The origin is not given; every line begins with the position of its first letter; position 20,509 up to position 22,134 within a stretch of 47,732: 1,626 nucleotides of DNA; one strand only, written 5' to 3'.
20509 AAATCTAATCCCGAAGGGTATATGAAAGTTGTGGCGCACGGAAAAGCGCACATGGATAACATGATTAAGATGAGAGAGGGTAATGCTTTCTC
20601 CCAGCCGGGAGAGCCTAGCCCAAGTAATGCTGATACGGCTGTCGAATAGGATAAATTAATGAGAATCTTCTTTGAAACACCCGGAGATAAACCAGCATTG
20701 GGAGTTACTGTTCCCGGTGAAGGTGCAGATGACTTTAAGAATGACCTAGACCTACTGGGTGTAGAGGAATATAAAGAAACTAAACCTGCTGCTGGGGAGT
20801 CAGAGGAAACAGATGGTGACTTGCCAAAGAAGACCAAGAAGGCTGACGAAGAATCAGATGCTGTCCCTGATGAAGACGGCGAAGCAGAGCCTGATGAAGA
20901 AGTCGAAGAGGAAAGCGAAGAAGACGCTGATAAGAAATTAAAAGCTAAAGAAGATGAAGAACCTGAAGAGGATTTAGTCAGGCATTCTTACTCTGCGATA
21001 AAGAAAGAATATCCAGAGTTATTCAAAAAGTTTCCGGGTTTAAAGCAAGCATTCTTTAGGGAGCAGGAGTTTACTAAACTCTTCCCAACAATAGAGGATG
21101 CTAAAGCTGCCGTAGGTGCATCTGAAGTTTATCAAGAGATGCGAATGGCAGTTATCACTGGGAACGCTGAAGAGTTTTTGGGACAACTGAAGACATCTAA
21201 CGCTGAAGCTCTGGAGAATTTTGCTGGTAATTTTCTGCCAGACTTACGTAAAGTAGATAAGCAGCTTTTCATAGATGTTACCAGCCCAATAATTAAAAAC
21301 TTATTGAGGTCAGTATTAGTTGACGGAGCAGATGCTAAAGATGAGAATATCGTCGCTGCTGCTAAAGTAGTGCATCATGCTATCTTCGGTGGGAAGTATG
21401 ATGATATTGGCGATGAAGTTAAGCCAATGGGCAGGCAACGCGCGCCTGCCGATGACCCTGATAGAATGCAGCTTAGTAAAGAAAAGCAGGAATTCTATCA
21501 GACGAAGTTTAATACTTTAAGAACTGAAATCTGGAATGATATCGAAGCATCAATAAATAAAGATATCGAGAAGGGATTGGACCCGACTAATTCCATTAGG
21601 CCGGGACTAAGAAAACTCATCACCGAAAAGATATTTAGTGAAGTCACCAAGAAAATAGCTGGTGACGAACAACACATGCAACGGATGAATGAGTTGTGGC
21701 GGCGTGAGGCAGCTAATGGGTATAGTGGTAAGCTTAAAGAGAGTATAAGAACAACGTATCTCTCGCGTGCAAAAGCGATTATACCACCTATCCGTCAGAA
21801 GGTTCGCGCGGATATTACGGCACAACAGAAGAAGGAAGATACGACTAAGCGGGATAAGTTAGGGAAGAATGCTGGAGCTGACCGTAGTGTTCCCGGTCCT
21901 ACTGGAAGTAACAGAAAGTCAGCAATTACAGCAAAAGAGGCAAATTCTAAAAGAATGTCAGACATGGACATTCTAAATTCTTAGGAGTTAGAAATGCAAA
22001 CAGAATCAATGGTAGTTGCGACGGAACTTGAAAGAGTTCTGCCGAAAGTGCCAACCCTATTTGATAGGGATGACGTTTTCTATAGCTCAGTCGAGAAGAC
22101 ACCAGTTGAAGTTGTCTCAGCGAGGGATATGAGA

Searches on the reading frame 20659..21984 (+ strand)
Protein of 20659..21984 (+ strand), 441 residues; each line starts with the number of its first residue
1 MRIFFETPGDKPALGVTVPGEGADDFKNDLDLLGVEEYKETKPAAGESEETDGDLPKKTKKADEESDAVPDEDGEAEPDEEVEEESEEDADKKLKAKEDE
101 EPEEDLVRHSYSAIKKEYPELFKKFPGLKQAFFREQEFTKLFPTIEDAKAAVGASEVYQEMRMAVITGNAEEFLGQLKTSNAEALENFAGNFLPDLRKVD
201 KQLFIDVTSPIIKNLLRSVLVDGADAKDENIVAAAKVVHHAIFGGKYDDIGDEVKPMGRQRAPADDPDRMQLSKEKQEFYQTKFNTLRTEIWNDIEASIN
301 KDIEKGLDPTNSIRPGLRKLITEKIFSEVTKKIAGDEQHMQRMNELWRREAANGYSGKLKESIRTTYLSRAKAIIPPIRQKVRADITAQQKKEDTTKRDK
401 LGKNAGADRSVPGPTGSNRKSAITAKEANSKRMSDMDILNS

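Call 114: search_protein_families(library=pfam, proteins=[window:20659-21984:+], max_evalue=0.001)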
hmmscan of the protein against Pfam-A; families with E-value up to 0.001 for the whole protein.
window:20659-21984:+ (441 aa): 1 family
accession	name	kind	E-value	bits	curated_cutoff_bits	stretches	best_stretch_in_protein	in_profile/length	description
PF16455.10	UBD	-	0.00052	20.6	27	0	268-300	18-49/103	Ubiquitin-binding domain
